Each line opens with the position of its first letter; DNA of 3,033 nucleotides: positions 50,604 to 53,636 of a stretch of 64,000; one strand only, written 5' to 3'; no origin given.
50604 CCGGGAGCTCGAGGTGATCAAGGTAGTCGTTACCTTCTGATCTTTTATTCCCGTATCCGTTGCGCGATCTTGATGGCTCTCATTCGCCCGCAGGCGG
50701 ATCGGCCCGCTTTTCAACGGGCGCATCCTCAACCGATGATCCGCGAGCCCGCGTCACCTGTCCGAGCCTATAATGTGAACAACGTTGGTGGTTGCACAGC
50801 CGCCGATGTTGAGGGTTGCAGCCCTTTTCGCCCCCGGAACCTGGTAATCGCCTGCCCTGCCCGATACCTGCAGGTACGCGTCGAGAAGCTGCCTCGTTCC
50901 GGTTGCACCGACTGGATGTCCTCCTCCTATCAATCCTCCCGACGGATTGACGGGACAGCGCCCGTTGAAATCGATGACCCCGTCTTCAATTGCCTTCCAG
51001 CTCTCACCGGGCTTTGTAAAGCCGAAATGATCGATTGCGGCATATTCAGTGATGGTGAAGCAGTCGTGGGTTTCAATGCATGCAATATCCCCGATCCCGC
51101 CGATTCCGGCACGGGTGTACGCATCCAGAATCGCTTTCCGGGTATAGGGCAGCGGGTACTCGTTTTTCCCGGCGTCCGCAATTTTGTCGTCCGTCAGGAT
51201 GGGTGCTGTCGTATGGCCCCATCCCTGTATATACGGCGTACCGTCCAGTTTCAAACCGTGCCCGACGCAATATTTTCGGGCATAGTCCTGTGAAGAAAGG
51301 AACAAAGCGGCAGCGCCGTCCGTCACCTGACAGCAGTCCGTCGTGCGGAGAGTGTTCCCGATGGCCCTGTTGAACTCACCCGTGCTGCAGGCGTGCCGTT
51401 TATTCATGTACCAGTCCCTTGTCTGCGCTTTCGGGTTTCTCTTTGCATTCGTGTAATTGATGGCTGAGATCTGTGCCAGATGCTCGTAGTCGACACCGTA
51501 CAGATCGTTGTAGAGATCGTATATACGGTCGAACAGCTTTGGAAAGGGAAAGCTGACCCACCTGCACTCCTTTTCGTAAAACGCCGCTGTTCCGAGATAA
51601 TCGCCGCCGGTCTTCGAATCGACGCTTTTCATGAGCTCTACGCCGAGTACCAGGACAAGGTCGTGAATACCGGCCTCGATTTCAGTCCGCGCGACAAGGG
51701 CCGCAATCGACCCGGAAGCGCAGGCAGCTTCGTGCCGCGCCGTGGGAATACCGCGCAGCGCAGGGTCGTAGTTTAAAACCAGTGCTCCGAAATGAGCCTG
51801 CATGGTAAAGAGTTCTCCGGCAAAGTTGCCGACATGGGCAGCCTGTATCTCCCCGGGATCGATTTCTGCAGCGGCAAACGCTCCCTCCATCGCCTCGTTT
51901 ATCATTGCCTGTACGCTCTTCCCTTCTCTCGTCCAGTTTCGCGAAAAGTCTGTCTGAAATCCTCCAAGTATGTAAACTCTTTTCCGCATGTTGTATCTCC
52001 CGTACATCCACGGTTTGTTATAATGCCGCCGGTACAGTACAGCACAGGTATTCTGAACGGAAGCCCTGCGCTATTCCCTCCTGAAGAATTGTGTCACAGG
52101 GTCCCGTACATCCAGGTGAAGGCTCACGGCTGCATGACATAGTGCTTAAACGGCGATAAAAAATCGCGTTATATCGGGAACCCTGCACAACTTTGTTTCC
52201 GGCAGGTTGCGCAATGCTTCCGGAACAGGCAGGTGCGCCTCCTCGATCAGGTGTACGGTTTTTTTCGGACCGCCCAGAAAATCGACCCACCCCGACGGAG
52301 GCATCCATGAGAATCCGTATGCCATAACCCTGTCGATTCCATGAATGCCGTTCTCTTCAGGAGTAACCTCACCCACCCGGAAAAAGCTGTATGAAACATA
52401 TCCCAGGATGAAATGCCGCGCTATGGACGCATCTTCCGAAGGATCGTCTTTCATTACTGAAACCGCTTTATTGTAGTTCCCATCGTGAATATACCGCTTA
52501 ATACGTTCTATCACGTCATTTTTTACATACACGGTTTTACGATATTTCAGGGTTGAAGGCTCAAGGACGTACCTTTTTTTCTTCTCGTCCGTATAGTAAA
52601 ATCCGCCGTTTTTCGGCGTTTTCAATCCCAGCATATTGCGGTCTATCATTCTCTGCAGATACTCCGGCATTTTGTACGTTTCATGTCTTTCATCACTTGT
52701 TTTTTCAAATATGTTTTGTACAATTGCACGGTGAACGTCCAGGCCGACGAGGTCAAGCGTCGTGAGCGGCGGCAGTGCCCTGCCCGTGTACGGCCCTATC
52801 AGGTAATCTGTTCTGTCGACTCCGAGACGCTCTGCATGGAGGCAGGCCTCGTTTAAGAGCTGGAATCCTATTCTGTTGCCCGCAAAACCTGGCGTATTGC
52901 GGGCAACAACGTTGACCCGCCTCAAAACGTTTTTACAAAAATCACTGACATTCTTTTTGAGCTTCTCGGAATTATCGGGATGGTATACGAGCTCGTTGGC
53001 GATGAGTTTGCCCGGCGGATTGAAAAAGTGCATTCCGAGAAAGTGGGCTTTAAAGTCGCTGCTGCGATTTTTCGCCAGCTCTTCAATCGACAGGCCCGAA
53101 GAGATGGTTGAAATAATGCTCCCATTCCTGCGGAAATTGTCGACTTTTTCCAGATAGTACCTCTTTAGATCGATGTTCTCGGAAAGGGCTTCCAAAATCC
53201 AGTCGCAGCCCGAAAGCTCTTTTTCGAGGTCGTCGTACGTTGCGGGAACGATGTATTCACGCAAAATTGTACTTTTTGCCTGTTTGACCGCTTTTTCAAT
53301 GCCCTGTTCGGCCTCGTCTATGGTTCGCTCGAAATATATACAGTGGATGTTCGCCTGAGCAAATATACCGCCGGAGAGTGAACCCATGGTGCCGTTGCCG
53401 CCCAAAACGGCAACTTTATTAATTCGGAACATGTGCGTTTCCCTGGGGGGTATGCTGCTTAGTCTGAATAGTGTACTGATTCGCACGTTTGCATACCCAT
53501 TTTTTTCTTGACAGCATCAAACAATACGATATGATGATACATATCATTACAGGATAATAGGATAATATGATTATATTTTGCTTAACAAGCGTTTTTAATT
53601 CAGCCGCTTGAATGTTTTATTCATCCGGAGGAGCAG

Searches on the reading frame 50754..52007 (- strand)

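Call 10: search_protein_families(library=pfam, proteins=[window:50754-52007:-], max_evalue=1)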
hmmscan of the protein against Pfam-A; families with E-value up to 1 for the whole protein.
window:50754-52007:- (417 aa): 5 families
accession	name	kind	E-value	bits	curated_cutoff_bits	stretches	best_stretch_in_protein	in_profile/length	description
PF22691.2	Thiolase_C_1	-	1.7e-29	102.9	28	1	289-414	20-143/144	Thiolase C-terminal domain-like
PF00108.29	Thiolase_N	-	6e-13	49.2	26.4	2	11-195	1-191/260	Thiolase, N-terminal domain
PF02803.24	Thiolase_C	-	3e-06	27.3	27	1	292-390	27-106/123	Thiolase, C-terminal domain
PF00109.32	ketoacyl-synt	-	0.00042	20.5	20.8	1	91-131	169-209/252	Beta-ketoacyl synthase, N-terminal domain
PF08545.16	ACP_syn_III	-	0.031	14.6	24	0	93-128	4-39/80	3-Oxoacyl-[acyl-carrier-protein (ACP)] synthase III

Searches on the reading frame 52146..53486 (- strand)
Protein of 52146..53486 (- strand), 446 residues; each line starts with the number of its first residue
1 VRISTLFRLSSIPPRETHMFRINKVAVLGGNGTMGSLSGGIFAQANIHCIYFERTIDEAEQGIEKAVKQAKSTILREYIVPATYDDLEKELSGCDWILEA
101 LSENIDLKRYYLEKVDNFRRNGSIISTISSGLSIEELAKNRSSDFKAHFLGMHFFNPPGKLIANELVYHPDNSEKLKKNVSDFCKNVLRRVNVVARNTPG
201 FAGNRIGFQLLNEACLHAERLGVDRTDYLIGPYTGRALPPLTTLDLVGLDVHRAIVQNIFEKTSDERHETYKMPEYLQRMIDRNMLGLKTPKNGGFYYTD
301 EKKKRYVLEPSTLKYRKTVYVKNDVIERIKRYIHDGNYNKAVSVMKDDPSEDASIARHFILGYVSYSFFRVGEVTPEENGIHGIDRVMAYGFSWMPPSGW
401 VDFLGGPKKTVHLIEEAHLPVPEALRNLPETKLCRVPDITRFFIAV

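Call 10: search_protein_families(library=pfam, proteins=[window:52146-53486:-], max_evalue=1)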
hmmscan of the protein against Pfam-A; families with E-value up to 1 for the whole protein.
window:52146-53486:- (446 aa): 4 families
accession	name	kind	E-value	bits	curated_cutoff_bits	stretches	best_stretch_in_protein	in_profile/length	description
PF02737.24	3HCDH_N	-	1.2e-25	91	22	1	24-197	1-179/180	3-hydroxyacyl-CoA dehydrogenase, NAD binding domain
PF00725.27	3HCDH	-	2.2e-11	44.5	22.1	1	200-293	1-93/97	3-hydroxyacyl-CoA dehydrogenase, C-terminal domain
PF04536.20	TPM_phosphatase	-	0.073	13.5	22.1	1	271-343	42-116/125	TPM domain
PF20290.3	MC4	-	0.22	12.3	28.1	1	269-319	63-113/133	ABC-three component (ABC-3C) system Middle Component 4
